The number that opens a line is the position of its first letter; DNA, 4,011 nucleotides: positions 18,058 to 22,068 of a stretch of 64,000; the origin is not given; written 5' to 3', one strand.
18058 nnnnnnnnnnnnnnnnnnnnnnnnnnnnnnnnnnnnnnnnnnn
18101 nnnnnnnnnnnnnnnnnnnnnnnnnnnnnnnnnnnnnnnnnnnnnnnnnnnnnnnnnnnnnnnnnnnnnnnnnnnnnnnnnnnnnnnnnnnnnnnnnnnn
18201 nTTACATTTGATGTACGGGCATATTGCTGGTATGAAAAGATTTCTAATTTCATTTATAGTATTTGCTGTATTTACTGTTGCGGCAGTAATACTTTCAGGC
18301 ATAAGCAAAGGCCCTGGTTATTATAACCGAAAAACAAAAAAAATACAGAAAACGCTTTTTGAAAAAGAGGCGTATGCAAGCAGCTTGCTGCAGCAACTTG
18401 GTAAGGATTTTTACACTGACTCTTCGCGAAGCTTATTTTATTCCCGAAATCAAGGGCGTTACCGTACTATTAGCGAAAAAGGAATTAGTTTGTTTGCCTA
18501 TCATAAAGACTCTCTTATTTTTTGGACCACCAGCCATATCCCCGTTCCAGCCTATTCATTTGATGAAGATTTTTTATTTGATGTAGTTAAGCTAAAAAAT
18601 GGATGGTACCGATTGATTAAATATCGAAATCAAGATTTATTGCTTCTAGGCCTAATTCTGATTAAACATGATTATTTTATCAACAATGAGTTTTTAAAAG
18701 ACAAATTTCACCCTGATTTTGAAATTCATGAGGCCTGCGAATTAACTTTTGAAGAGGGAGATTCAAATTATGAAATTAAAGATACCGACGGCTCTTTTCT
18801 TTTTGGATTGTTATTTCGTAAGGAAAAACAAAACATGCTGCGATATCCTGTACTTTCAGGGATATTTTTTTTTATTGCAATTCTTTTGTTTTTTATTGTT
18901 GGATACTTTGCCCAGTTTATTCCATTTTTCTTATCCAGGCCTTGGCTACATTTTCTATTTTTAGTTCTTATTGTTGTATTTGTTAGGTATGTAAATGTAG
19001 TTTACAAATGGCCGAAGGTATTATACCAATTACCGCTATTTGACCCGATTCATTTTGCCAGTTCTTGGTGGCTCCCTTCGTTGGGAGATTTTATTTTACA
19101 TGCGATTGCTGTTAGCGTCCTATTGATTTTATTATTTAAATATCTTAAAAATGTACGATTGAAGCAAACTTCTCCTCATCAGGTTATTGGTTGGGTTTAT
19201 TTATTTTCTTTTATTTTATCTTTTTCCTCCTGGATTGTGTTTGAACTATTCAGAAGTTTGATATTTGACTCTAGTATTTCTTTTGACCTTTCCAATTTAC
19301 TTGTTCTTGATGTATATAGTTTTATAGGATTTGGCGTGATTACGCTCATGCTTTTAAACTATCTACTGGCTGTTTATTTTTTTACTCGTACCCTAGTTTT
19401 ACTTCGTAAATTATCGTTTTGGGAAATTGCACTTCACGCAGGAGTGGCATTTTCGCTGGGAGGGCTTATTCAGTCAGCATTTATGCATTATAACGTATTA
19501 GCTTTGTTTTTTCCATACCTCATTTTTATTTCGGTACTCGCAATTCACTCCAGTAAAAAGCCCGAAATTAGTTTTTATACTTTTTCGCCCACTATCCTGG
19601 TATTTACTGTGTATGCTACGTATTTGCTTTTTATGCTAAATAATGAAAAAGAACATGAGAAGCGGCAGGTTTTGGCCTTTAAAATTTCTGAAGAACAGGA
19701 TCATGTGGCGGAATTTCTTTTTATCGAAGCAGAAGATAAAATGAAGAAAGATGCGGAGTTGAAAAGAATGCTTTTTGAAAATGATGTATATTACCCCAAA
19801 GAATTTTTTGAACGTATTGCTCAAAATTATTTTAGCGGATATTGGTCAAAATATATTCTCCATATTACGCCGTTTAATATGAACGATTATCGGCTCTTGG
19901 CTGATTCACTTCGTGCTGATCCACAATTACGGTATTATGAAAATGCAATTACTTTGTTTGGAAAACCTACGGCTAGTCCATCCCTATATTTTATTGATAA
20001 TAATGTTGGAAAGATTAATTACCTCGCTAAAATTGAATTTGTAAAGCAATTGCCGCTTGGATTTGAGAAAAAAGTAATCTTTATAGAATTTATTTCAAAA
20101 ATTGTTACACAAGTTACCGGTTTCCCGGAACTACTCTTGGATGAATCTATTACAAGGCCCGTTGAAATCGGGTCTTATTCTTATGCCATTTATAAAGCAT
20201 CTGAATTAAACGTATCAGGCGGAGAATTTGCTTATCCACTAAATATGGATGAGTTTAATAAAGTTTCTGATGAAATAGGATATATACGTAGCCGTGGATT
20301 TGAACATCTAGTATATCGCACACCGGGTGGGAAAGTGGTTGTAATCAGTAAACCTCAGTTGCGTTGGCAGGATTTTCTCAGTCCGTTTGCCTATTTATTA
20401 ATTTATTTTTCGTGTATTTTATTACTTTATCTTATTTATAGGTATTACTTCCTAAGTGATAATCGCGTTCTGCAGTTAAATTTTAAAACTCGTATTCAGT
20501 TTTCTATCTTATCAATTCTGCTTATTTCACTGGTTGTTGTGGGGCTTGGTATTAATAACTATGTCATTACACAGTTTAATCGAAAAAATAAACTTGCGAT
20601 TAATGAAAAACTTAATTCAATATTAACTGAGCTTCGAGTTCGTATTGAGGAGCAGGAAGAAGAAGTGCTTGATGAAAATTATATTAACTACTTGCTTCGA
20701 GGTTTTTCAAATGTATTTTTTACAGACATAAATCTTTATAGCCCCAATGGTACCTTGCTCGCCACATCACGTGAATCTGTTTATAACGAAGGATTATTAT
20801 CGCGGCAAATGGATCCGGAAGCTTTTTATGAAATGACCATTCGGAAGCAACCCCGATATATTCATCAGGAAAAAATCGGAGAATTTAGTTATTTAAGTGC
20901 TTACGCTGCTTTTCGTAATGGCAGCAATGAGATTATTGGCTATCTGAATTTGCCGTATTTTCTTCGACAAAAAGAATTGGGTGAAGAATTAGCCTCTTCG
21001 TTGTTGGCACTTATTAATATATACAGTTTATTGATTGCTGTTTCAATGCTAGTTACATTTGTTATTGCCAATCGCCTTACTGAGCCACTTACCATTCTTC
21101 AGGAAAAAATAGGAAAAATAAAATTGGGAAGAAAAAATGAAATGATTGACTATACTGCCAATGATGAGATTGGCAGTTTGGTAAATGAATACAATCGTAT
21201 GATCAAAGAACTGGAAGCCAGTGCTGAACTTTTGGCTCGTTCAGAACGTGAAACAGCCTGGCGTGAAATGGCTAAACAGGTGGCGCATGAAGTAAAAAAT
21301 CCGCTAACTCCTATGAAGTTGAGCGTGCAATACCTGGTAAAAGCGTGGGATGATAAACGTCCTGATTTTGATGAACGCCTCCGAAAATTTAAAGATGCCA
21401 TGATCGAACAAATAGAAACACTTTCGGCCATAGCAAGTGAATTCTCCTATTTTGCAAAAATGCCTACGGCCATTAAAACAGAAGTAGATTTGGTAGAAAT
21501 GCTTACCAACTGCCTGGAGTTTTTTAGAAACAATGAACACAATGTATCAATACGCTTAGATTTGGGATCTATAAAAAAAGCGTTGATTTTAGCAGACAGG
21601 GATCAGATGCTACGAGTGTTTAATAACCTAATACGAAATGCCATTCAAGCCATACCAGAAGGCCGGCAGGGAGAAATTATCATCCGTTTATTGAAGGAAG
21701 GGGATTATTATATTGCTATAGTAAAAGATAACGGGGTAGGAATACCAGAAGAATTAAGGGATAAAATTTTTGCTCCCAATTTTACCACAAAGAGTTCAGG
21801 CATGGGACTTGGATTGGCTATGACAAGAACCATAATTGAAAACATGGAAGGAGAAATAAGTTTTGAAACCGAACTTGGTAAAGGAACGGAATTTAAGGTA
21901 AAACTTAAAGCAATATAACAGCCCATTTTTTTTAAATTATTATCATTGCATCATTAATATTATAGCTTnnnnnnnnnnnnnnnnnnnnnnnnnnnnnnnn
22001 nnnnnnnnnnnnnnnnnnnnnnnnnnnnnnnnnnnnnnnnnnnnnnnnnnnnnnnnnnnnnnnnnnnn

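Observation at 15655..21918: Three-gene operon ending in a 1235-aa, ~10-TM orphan sensor kinase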

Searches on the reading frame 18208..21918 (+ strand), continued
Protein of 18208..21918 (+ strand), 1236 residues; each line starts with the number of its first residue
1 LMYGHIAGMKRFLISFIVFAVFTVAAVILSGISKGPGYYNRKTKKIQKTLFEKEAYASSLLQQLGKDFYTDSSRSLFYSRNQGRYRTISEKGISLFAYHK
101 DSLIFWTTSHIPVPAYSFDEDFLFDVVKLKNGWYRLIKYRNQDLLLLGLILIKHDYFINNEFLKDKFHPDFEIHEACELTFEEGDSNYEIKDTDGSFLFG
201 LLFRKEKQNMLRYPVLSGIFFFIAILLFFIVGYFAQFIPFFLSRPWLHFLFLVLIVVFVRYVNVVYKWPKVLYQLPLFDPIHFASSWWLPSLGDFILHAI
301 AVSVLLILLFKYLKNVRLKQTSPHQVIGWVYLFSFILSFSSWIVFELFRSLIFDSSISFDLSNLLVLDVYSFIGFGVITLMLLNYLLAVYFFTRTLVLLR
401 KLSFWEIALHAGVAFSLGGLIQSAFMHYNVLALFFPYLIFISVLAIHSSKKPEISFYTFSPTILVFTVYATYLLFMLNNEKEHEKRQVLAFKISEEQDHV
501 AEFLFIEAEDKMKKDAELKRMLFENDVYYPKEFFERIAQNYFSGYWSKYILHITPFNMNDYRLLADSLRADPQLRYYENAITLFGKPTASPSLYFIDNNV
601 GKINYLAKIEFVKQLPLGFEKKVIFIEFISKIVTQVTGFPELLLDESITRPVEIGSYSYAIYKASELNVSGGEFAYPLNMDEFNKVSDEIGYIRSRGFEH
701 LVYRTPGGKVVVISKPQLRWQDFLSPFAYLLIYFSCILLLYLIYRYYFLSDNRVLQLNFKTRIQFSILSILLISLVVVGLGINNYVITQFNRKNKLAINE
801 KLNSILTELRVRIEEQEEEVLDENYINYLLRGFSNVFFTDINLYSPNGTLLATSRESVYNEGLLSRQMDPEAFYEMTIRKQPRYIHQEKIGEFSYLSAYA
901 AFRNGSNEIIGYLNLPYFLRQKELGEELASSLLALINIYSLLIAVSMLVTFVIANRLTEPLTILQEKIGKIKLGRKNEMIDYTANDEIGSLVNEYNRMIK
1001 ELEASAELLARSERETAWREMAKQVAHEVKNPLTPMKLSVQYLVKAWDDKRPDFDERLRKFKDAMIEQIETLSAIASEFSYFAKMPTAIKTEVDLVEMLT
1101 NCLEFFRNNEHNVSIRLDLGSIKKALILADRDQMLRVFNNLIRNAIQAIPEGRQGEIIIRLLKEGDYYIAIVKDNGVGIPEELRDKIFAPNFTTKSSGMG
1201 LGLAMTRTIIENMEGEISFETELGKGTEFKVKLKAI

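Call 38: fold_search(model_id=the predicted structure, library=pdb)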
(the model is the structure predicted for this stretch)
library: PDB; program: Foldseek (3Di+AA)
matches with E <= 10: 756; with E <= 0.001: 1
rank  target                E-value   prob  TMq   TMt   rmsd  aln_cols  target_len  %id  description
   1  9a5d_A                5.5e-08  1.00  0.21  0.33   4.4       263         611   17  Integrative model of WALK-YYCH by crosslinking MS and deep learning (released 2024-09-18)
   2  5is1                  1.2e-03  1.00  0.11  0.62   3.9       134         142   12  Crystal structure of the extracellular domain of sensor histidine kinase YycG from Staphylococcus aureus at 2.0 Angstrom (released 2016-07-20)
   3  9a69_B                2.6e-03  1.00  0.13  0.19  27.6       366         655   10  Integrative model of MCPB-MCPC by crosslinking MS and deep learning (released 2024-09-18)
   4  9a65_B                2.8e-03  1.00  0.13  0.19  27.6       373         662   10  Integrative model of YVAQ-MCPB by crosslinking MS and deep learning (released 2024-09-18)
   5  4jgo_B                5.5e-03  1.00  0.10  0.41   7.3       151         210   12  The crystal structure of sporulation kinase d sensor domain from Bacillus subtilis subsp. (released 2013-05-15)
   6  4jgr_B                6.1e-03  1.00  0.10  0.41   7.5       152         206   12  The crystal structure of sporulation kinase D mutant sensor domain, R131A, from Bacillus subtilis subsp at 2.4A resolu (released 2013-05-15)
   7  8py0_A                8.8e-03  1.00  0.12  0.60   4.6       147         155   14  Sensor domain of Oscillibacter ruminantium chemoreceptor in complex with formate. (released 2025-02-12)
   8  4ywz_A                9.7e-03  1.00  0.10  0.57   4.3       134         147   13  Crystal structure of the extracellular receptor domain of the essential sensor kinase WalK from Staphylococcus aureus (released 2016-03-30)
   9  4jgr_A                1.2e-02  1.00  0.10  0.42   7.3       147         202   12  The crystal structure of sporulation kinase D mutant sensor domain, R131A, from Bacillus subtilis subsp at 2.4A resolu (released 2013-05-15)
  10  4jgo_A                1.2e-02  1.00  0.10  0.38   8.3       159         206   12  The crystal structure of sporulation kinase d sensor domain from Bacillus subtilis subsp. (released 2013-05-15)
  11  3lif_A                1.3e-02  1.00  0.12  0.42   5.0       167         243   11  Crystal Structure of the extracellular domain of the putative histidine kinase rpHK1S-Z16 (released 2010-05-05)
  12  6w3s_A                1.3e-02  1.00  0.11  0.35   7.1       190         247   16  Crystal structure of ligand-binding domain of Campylobacter jejuni chemoreceptor Tlp3 in complex with L-leucine (released 2020-05-20)
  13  6w3x_A                1.3e-02  1.00  0.11  0.33   7.4       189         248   15  Crystal structure of ligand-binding domain of Campylobacter jejuni chemoreceptor Tlp3 in complex with L-valine (released 2020-05-20)
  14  5ey2_A                1.3e-02  0.96  0.08  0.26  24.6       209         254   14  Crystal structure of CodY from Bacillus cereus (released 2016-09-14)
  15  4jgq_A                1.5e-02  1.00  0.10  0.40   9.3       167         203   12  The crystal structure of sporulation kinase D mutant sensor domain, r131a, from Bacillus subtilis subsp in co-crystall (released 2013-05-15)
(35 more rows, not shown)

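Call 79: search_protein_families(library=pfam, alignment_id=A1, max_evalue=0.05)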
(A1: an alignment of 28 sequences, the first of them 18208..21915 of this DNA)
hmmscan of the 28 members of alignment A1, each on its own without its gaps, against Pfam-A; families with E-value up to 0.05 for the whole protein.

A. member 1, window:18208-21915:+ (1236 aa): 6 families
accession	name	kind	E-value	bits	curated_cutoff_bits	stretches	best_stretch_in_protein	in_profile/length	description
PF02518.31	HATPase_c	-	1.1e-23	84.2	26.4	1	1130-1234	2-108/111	Histidine kinase-, DNA gyrase B-, and HSP90-like ATPase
PF00512.31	HisKA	-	1e-07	32.3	26.9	1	1018-1085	2-63/66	His Kinase A (phospho-acceptor) domain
PF00672.30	HAMP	-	4.5e-05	24.1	25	1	952-1003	1-52/53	HAMP domain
PF14501.12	HATPase_c_5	-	5.6e-05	23.4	22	1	1134-1222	6-91/102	GHKL domain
PF17202.10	sCache_3_3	-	0.0098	16.7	28.8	1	847-913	26-91/107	Single cache domain 3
PF13581.12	HATPase_c_2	-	0.011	16.2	27.4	0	1142-1213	40-112/127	Histidine kinase-like ATPase domain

B. families by the number of members that match (of 28 scanned): 18 families
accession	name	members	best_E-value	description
PF02518.31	HATPase_c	28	2.6e-27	Histidine kinase-, DNA gyrase B-, and HSP90-like ATPase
PF00512.31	HisKA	28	6.3e-10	His Kinase A (phospho-acceptor) domain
PF14501.12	HATPase_c_5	27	1.5e-09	GHKL domain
PF00672.30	HAMP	23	3e-09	HAMP domain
PF13581.12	HATPase_c_2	19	2.5e-05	Histidine kinase-like ATPase domain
PF17202.10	sCache_3_3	17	4.5e-06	Single cache domain 3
PF13589.12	HATPase_c_3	5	9.6e-05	Histidine kinase-, DNA gyrase B-, and HSP90-like ATPase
PF10144.15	SMP_2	4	0.018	Bacterial virulence factor haemolysin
PF12725.13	DUF3810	2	0.0031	Protein of unknown function (DUF3810)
PF17082.10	Spc29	1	0.0018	Spindle Pole Component 29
PF07730.19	HisKA_3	1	0.01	Histidine kinase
PF20098.4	DUF6488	1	0.013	Family of unknown function (DUF6488)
PF14265.11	DUF4355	1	0.02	Capsid assembly scaffolding protein Gp46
PF23383.1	Beta-prop_IFT140_1st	1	0.037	IFT140 first beta-propeller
PF18008.6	Bac_RepA_C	1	0.039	Replication initiator protein A C-terminal domain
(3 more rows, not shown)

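Call 85: search_protein_families(library=pfam, proteins=[L038:13768-17451:+, L070:13698-17135:+, L010:8850-9737:+, L006:13401-14882:+, L049:8978-9859:+, L047:18158-19111:+, L046:18211-19653:+, L053:14420-15412:+, L058:10452-12854:+], max_evalue=0.001)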
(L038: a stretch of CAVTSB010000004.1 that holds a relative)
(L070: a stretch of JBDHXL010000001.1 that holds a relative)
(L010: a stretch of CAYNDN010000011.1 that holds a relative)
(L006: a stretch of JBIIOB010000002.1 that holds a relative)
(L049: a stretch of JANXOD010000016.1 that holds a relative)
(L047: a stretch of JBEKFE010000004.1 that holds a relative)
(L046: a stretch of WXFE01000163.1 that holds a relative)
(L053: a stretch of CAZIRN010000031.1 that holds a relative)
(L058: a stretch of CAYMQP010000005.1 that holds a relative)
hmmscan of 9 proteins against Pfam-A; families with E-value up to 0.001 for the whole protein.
L038:13768-17451:+ (1228 aa): 1 family
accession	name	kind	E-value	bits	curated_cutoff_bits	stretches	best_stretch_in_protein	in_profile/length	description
PF13585.12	CHU_C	-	1.9e-13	50.8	27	1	1132-1224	3-85/86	CHU_C Type IX secretion signal domain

L070:13698-17135:+ (1146 aa): 0 families

L010:8850-9737:+ (296 aa): 6 families
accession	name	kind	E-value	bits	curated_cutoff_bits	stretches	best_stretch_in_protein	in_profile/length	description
PF13489.12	Methyltransf_23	-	3.5e-29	102.1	27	1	81-238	5-163/164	Methyltransferase domain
PF08241.18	Methyltransf_11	-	3.4e-13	50.5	21.2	1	102-191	1-95/95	Methyltransferase domain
PF08242.18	Methyltransf_12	-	5.7e-13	49.9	30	1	102-189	1-98/98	Methyltransferase domain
PF13847.12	Methyltransf_31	-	8.1e-11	42.2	27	1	99-196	5-114/145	Methyltransferase domain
PF13649.12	Methyltransf_25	-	5.7e-09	37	27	1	101-187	1-97/97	Methyltransferase domain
PF07021.18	MetW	-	1.7e-05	25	21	1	97-201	13-117/193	Methionine biosynthesis protein MetW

L006:13401-14882:+ (494 aa): 2 families
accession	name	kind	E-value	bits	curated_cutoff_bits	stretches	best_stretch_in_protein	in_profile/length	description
PF01943.22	Polysacc_synt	-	1.4e-12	48.1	28.2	1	10-296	4-269/274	Polysaccharide biosynthesis protein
PF13440.11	Polysacc_synt_3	-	1.8e-08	34.5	23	1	37-171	7-138/293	Polysaccharide biosynthesis protein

L049:8978-9859:+ (294 aa): 1 family
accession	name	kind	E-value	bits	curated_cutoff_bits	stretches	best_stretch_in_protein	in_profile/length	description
PF00698.26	Acyl_transf_1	-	4.2e-42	145.2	32.7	1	4-285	2-281/319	Acyl transferase domain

L047:18158-19111:+ (318 aa): 1 family
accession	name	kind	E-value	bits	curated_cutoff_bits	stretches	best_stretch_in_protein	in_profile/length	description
PF11751.14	PorP_SprF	-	1.7e-63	215.2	22.3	1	34-304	6-273/273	Type IX secretion system membrane protein PorP/SprF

L046:18211-19653:+ (481 aa): 3 families
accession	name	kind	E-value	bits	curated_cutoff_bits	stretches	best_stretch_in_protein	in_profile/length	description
PF18911.6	PKD_4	-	1.4e-24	86.4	27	2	392-460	3-73/85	PKD domain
PF07676.18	PD40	-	1.5e-13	50.7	20.9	1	208-245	1-37/38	WD40-like Beta Propeller Repeat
PF00801.26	PKD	-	8.8e-13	48.5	23.5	2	333-367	28-64/80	PKD domain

L053:14420-15412:+ (331 aa): 0 families

L058:10452-12854:+ (801 aa): 4 families
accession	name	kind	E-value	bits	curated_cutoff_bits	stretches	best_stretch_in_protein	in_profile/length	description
PF07494.17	Reg_prop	-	2.5e-26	88.8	20.4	1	307-330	1-24/24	Two component regulator propeller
PF07495.19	Y_Y_Y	-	1.7e-14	53.9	26.6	1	679-743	1-65/65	Y_Y_Y domain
PF21544.3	PorZ_N_b_propeller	-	6.6e-07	30.2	27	0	448-558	1-107/154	TSS9, PorZ, N-terminal beta-propeller domain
PF08450.18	SGL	-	0.00098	19.2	26.3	0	484-539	46-105/246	SMP-30/Gluconolactonase/LRE-like region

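Call 95: search_protein_families(library=padloc, proteins=[window:18232-21915:+], max_evalue=0.01)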
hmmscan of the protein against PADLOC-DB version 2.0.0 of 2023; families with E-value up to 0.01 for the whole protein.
window:18232-21915:+ (1228 aa): 0 families

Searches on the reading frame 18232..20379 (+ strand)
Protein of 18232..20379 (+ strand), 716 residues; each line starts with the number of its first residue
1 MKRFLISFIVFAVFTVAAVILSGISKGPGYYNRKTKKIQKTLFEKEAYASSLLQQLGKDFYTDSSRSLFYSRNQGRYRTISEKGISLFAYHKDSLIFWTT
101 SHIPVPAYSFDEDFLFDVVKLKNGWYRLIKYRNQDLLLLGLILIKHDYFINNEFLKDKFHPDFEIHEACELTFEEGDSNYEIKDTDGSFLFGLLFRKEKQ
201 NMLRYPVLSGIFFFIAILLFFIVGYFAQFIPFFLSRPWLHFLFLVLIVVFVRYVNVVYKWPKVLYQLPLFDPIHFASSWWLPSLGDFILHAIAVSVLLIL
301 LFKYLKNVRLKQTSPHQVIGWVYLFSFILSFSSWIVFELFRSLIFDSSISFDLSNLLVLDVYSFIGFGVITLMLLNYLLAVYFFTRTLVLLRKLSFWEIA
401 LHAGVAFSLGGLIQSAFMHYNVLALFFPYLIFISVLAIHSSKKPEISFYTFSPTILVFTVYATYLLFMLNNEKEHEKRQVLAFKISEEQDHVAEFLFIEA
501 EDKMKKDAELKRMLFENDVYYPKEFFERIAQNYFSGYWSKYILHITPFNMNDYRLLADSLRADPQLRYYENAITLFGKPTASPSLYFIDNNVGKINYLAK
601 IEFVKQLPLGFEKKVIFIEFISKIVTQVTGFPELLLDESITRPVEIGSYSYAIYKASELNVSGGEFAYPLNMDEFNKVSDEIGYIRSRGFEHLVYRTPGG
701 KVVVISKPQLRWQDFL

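Call 80: search_protein_representatives(alignment_id=A4)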
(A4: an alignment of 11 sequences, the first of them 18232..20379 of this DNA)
Query: 11 sequences, 714 profile positions. Proteins with E-value up to 0.001 (for the whole library): 3700; up to 1e-10: 3039; up to 1e-30: 2068. The best 150 are listed.
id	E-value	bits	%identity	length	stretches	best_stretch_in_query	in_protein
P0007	5.6e-225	765.4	-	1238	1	2-714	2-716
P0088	6.7e-219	745.3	-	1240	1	1-713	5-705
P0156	9.5e-173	592.7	-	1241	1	5-714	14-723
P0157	6.1e-172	590.0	-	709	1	7-714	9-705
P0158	6.9e-166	570.1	-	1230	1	4-711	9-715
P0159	2.2e-156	538.6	-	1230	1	1-706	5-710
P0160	5.6e-156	537.3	-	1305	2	5-712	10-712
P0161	1.1e-155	536.4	-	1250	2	11-707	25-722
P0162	1.2e-155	536.2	-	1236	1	3-712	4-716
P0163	3.0e-153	528.3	-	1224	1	5-714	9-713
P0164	1.6e-152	525.9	-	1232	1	7-714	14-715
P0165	6.2e-152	523.9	-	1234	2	5-714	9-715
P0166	1.9e-151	522.3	-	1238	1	7-711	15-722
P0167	1.6e-150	519.3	-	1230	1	10-714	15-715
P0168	1.8e-150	519.1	-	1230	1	14-711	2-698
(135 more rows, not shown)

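Call 94: search_solved_structures(query=A4, max_evalue=1)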
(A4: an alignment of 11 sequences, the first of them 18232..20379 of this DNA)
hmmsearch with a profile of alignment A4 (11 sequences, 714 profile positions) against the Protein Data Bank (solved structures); distinct sequences matched with E-value up to 1: 0.

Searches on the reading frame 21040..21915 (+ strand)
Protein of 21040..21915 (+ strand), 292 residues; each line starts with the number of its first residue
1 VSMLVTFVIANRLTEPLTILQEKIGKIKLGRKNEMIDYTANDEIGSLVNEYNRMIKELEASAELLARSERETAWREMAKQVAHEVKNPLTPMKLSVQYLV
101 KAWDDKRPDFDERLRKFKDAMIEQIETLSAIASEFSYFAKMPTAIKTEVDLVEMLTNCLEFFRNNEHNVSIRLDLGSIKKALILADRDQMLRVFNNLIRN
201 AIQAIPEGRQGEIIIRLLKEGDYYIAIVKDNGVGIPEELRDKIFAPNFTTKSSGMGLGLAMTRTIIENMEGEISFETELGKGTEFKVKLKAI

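Call 70: search_solved_structures(query=window:21040-21915:+, max_evalue=1e-10)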
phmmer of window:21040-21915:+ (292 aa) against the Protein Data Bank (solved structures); distinct sequences matched with E-value up to 1e-10: 21.
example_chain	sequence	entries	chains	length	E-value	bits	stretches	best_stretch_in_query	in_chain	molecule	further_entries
9jfj_A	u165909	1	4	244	7.2e-24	88.1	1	64-287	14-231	Sensor histidine kinase ZraS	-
3a0r_A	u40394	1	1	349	3.5e-22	82.6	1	60-272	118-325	Sensor protein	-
3d36_A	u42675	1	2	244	1.4e-21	80.6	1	64-289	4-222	Sporulation kinase B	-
4gcz_A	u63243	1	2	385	1.3e-19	74.1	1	53-290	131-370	Blue-light photoreceptor, Sensor protein fixL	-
8a7f_A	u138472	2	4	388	1.5e-19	74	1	56-290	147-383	Putative Sensory box protein,Sensor protein FixL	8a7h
8a3u_A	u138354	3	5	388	1.5e-19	74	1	56-290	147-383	Putative Sensory box protein,Sensor protein FixL | Putative Sensory box protein,Putative Sensory box protein,Sensor protein FixL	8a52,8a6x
5uht_A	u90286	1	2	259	3.4e-19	72.8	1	63-287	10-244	Sensor histidine kinase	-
4jas_A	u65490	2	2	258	4.4e-19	72.4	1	69-287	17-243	Histidine kinase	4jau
3dge_A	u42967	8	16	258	4.4e-19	72.4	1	69-287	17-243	Sensor protein | Histidine kinase | Sensor histidine kinase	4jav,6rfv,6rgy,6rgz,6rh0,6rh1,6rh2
2c2a_A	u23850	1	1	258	4.5e-19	72.4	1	69-287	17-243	SENSOR HISTIDINE KINASE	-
6azr_A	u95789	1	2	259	6.4e-19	71.9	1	63-287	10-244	Sensor histidine kinase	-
6rh7_A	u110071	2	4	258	1.1e-17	67.9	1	73-287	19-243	Sensor histidine kinase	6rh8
8u4x_A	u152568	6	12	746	1e-15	61.4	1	49-287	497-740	histidine kinase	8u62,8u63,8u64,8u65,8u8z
9p6i_A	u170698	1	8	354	1.2e-15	61.1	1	69-286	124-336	histidine kinase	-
3a0t_A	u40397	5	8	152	2.3e-14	56.9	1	148-272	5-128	Sensor protein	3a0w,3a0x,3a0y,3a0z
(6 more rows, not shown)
